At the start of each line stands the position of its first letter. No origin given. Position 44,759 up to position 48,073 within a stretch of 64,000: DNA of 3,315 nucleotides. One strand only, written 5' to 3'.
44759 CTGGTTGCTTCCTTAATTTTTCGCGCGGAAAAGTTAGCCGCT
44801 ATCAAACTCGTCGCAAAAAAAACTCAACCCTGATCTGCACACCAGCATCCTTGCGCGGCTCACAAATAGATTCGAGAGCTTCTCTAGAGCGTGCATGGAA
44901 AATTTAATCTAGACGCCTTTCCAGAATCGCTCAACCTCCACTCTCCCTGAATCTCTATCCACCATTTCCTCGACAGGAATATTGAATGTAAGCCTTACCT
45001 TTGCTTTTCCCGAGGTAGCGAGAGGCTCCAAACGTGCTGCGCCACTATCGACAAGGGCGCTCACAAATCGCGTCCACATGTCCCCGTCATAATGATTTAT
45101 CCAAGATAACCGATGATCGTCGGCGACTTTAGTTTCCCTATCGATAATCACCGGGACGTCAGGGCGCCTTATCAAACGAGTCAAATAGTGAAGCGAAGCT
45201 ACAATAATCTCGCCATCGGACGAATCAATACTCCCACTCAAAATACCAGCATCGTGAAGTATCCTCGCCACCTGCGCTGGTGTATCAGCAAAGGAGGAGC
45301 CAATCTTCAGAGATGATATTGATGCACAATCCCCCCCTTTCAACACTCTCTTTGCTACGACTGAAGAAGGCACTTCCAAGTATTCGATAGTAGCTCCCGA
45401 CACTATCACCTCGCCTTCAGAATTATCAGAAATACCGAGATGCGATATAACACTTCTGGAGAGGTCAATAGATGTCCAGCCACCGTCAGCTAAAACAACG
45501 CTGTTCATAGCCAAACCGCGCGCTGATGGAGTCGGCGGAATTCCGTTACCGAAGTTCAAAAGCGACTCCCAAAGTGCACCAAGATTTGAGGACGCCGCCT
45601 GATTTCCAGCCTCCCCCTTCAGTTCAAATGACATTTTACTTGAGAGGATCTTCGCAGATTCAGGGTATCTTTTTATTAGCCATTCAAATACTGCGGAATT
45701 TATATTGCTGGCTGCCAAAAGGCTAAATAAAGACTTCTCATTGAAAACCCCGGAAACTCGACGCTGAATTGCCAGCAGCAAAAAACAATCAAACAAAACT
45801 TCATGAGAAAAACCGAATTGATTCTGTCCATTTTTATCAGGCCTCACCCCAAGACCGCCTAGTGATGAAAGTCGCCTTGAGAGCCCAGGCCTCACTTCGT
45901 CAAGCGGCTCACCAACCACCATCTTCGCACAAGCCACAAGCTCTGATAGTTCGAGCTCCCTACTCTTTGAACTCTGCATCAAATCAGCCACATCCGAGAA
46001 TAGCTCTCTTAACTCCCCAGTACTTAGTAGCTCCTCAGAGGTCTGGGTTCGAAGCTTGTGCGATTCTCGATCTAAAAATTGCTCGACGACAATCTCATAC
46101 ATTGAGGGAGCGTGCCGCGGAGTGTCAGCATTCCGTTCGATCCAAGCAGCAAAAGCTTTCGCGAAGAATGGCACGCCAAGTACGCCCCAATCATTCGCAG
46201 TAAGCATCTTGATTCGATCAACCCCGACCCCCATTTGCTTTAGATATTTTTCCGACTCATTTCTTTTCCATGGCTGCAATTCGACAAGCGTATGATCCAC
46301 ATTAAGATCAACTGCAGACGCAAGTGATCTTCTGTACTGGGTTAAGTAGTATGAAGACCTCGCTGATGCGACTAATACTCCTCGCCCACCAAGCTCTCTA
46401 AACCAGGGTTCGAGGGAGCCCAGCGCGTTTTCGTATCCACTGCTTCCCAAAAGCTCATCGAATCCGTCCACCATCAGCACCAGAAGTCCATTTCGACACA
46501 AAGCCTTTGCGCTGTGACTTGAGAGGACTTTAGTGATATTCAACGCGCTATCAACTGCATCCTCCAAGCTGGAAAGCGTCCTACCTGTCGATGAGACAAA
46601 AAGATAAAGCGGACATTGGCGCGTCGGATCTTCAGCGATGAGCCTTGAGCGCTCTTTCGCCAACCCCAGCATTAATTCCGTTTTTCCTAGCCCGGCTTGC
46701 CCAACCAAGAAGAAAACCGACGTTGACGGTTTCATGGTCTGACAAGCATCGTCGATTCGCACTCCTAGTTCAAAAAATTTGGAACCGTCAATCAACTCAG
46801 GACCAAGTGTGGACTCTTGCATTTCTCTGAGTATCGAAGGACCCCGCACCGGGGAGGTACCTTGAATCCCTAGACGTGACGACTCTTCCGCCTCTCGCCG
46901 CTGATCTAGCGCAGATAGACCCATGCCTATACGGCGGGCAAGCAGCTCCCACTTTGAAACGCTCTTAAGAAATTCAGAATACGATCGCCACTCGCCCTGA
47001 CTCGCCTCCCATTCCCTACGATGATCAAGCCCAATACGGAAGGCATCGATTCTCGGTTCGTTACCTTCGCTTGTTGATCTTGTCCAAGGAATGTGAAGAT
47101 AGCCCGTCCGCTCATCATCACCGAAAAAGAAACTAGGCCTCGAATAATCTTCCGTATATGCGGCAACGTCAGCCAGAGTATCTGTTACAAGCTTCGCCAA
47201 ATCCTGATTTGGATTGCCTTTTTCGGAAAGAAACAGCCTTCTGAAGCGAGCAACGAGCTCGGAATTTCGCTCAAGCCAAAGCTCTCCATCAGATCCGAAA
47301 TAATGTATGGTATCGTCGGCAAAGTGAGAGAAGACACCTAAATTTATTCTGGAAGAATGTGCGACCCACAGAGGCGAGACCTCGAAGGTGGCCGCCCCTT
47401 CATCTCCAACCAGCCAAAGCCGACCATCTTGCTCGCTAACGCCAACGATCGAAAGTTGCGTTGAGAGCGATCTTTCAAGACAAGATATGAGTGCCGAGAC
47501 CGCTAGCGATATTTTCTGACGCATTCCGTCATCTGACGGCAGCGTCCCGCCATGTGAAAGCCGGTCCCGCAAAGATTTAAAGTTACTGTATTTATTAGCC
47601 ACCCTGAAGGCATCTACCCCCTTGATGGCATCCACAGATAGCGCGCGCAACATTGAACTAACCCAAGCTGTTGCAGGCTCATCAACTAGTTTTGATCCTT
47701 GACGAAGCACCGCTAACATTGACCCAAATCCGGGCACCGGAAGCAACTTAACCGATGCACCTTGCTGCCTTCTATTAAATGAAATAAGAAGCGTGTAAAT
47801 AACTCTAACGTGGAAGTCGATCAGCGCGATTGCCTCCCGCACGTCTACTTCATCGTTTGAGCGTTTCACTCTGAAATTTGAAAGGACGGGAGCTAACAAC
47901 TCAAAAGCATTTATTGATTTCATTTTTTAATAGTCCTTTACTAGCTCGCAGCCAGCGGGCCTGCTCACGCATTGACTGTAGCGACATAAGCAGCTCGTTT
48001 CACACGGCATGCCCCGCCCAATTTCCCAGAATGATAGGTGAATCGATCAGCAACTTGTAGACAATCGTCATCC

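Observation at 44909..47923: Lone HEPN-like + NACHT/STAND protein: candidate undescribed NLR-like anti-phage system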

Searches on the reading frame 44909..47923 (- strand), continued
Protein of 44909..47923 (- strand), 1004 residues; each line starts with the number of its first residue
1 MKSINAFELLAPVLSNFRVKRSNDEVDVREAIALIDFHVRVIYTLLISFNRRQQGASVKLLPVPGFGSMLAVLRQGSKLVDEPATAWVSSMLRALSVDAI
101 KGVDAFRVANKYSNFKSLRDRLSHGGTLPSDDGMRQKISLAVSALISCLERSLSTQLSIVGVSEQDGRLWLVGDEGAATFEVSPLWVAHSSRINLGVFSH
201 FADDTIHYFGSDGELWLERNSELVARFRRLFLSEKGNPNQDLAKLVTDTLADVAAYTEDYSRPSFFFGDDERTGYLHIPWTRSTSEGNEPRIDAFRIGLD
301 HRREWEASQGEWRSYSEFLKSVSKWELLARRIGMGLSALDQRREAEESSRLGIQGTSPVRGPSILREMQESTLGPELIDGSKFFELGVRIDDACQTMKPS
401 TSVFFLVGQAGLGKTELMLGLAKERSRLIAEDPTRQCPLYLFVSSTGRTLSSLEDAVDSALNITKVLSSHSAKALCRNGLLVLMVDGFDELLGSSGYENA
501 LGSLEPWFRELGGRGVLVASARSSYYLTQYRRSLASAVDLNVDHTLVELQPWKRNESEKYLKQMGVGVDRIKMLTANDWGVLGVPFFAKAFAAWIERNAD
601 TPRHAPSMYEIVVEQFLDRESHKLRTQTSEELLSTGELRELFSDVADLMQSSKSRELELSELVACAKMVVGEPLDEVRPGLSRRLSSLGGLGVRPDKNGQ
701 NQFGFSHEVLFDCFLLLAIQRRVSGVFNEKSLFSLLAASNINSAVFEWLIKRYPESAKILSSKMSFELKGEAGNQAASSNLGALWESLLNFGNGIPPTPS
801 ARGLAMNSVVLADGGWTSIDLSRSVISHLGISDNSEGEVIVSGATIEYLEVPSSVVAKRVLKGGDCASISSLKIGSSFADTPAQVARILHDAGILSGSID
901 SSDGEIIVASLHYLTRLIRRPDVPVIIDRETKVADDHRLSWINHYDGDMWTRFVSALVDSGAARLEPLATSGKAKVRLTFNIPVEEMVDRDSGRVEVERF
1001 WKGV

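Call 100: search_solved_structures(query=A8, max_evalue=10, show_alignments=2)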
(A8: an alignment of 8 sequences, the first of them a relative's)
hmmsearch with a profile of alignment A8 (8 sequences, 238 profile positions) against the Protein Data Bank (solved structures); distinct sequences matched with E-value up to 10: 6.
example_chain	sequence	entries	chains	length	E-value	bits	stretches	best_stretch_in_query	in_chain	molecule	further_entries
9ns4_A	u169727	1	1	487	0.37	13.3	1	20-64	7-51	tRNA nucleotidyltransferase cca2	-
4c9y_A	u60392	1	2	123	0.94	12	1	8-90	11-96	SPINDLE AND KINETOCHORE-ASSOCIATED PROTEIN 1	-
4ca0_A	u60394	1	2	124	0.96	11.9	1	8-90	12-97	SPINDLE AND KINETOCHORE-ASSOCIATED PROTEIN 1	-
3exr_A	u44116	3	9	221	1.1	11.8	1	38-69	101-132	RmpD (Hexulose-6-phosphate synthase)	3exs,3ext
1r4i_A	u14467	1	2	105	4.6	9.7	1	123-150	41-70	Androgen receptor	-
8rm6_B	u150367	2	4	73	5.8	9.4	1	123-150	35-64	Isoform 2 of Androgen receptor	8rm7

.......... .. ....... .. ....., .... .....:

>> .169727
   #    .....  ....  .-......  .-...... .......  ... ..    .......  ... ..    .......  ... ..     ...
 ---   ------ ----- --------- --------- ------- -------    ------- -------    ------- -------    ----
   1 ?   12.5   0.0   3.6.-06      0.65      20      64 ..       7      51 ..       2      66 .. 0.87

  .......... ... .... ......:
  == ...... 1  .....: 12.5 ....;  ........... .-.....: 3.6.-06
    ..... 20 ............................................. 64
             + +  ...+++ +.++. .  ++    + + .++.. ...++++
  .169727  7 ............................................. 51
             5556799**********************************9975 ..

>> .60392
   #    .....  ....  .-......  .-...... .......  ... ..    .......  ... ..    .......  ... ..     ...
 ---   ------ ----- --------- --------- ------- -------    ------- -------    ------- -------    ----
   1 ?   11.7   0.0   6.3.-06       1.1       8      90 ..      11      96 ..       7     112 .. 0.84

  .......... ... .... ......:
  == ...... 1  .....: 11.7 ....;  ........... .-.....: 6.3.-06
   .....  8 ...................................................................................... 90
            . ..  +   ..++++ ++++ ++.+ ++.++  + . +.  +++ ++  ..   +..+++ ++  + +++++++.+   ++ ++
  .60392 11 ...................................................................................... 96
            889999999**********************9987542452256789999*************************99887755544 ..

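Call 101: find_homologous_proteins(query=A8, max_evalue=0.001)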
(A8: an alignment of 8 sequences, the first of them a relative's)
Query A8 (8 sequences) (190 aa, profile of the alignment): 622 proteins with E <= 0.001 among 5259 candidates; the best 120 are listed.
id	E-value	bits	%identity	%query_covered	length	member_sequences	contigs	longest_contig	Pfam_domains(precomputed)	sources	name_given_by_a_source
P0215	4.4e-91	322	28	65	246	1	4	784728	-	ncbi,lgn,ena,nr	ncbi:MAG: hypothetical protein F4060_09235 [Holophagales bacterium]|nr:hypothetical protein [Holopha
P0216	7.3e-91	322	24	58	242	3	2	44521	PF01936.25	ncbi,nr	ncbi:MAG: NYN domain-containing protein [Gemmatimonadetes bacterium]|nr:NYN domain-containing protei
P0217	2.1e-89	317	23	73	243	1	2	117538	-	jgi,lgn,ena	jgi:hypothetical protein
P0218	1.0e-85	305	37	21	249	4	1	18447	-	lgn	-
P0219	2.4e-84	300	24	58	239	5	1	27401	-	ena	-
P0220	1.9e-83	297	25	58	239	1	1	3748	-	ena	-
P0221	4.9e-82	293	25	58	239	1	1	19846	-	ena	-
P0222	3.3e-80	287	26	77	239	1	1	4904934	PF01936.25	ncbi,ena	-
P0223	1.5e-79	285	26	77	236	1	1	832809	-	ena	-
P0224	4.6e-76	273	23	80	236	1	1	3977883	PF01936.25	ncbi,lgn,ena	-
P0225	1.2e-75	272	31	42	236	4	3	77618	-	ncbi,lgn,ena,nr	ncbi:MAG: NYN domain-containing protein [Gemmatimonadales bacterium]|nr:NYN domain-containing protei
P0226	1.5e-75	272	25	59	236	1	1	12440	PF01936.25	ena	-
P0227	6.8e-75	269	33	30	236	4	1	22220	PF01936.25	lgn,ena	-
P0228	5.2e-74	267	31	30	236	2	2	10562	PF01936.25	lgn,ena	-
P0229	1.1e-73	266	31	30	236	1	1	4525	PF01936.25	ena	-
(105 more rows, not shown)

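Call 104: find_encoding_contigs(protein=P0222, flank=6000, max_places=2)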
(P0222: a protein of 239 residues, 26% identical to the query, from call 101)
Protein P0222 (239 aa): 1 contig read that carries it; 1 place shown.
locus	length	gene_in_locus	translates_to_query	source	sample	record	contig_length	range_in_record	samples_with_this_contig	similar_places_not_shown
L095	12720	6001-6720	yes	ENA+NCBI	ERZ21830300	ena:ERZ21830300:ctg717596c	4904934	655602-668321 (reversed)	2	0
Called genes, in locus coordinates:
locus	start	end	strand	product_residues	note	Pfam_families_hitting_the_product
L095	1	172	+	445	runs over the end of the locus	PF00155:Aminotran_1_2 (weak), PF00266:Aminotran_5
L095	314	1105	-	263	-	PF01113:DapB_N, PF03447:NAD_binding_3 (weak), PF05173:DapB_C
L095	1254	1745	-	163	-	PF01042:Ribonuc_L-PSP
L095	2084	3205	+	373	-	PF03235:GmrSD_N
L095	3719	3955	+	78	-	-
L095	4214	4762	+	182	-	-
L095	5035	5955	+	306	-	PF04754:Transposase_31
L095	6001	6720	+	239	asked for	PF01936:NYN (weak)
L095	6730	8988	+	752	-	PF05729:NACHT (weak)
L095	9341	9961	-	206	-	-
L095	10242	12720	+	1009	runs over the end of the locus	PF00326:Peptidase_S9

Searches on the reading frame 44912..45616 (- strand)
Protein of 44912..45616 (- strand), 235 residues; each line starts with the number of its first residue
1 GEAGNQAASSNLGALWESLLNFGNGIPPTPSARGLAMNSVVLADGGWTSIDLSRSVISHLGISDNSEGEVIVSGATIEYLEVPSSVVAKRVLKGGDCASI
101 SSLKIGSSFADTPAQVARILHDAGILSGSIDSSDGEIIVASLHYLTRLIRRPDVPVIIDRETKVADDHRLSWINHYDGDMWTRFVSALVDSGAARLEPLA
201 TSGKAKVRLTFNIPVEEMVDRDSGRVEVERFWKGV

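Call 55: search_solved_structures(query=A6, max_evalue=10)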
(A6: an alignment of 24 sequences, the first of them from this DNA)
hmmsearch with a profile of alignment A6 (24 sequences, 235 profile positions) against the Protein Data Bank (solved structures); distinct sequences matched with E-value up to 10: 16.
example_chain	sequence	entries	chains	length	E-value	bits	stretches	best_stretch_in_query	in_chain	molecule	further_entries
6xi1_AAA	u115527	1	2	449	1.9e-05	27.4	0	54-98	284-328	Flagellin hook IN motif family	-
3pss_A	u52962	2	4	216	0.00031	23.4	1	33-78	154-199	Qnr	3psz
3pet_A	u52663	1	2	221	0.012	18.2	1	24-84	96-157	Putative adhesin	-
5dra_A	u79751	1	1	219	0.02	17.4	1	32-94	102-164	3beta1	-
4yfo_A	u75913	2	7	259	0.023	17.3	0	31-90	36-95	beta1_ex1 | 6beta1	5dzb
6zt4_A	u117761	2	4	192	0.028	17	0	32-63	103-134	Pentapeptide repeat protein MfpA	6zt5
4yc5_A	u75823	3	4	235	0.038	16.6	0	31-90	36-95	beta1 | beta1 protein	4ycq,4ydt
4yei_A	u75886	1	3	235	0.041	16.5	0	31-90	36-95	beta1mut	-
2xt4_A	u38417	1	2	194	0.28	13.7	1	32-80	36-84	MCBG-LIKE PROTEIN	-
2xt2_A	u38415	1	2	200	0.32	13.6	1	32-77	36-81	MCBG-LIKE PROTEIN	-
5dqa_A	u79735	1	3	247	0.48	13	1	31-92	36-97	t3284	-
5di5_A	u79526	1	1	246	0.55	12.8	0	25-89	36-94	beta1 t801 loop variant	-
2w7z_A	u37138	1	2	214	0.59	12.7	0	27-67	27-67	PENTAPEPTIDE REPEAT FAMILY PROTEIN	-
5dn0_A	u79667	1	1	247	0.74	12.4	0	31-90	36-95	beta1 t1555 loop variant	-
5dns_A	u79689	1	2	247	0.92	12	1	31-91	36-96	t1428 beta1 loop design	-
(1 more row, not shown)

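Call 57: search_protein_families(library=pfam, alignment_id=A6, max_evalue=10)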
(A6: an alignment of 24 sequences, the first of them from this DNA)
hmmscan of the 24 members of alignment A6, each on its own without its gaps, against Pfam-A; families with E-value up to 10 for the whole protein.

A. member 1, seq(235 aa): 0 families

B. families by the number of members that match (of 24 scanned): 8 families
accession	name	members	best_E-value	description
PF13599.13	Pentapeptide_4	3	0.00014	Pentapeptide repeat region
PF16193.11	AAA_assoc_2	1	0.022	AAA C-terminal domain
PF02582.19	DUF155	1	0.031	RMND1/Sif2-Sif3/Mrx10, DUF155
PF23894.2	LD_SV2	1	0.044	SV2A/B/C luminal domain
PF20790.2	Reov_VP3_GTase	1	0.062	Reovirus VP3 protein, guanylyltransferase (GTase)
PF07534.22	TLD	1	0.068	TLDc domain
PF13576.12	Pentapeptide_3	1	0.17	Pentapeptide repeats (9 copies)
PF22412.1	TerS_C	1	0.23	Phage G20C small terminase C-terminal domain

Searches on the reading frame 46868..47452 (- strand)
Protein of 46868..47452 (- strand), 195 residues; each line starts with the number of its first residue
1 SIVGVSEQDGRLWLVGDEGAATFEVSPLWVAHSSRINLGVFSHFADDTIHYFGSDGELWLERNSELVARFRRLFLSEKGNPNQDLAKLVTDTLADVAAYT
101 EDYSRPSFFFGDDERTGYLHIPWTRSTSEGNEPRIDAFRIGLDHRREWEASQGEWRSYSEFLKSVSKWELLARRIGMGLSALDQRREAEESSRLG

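Call 54: search_solved_structures(query=A5, max_evalue=10)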
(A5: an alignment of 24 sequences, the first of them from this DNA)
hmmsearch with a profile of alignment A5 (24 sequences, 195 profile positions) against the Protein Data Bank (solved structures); distinct sequences matched with E-value up to 10: 0.

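Call 56: search_protein_families(library=pfam, alignment_id=A5, max_evalue=10)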
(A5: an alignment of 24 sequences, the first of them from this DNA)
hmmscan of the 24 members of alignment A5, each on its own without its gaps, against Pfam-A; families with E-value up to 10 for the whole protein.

A. member 1, seq(195 aa): 1 family
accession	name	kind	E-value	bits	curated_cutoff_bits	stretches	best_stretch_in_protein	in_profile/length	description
PF13474.12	SnoaL_3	-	0.071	13.9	22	1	34-102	13-80/121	SnoaL-like domain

B. families by the number of members that match (of 24 scanned): 8 families
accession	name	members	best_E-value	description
PF13474.12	SnoaL_3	1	0.071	SnoaL-like domain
PF12910.14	PHD_like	1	0.075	Antitoxin of toxin-antitoxin, RelE / RelB, TA system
PF19124.5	DUF5808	1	0.11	Family of unknown function (DUF5808)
PF10040.14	CRISPR_Cas6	1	0.12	CRISPR-associated endoribonuclease Cas6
PF20849.2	TelK_muzzle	1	0.14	Protelomerase, muzzle domain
PF14334.11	DUF4390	1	0.15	Domain of unknown function (DUF4390)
PF07836.16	DmpG_comm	1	0.17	DmpG-like communication domain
PF10200.14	Ndufs5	1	0.23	NADH:ubiquinone oxidoreductase, NDUFS5-15kDa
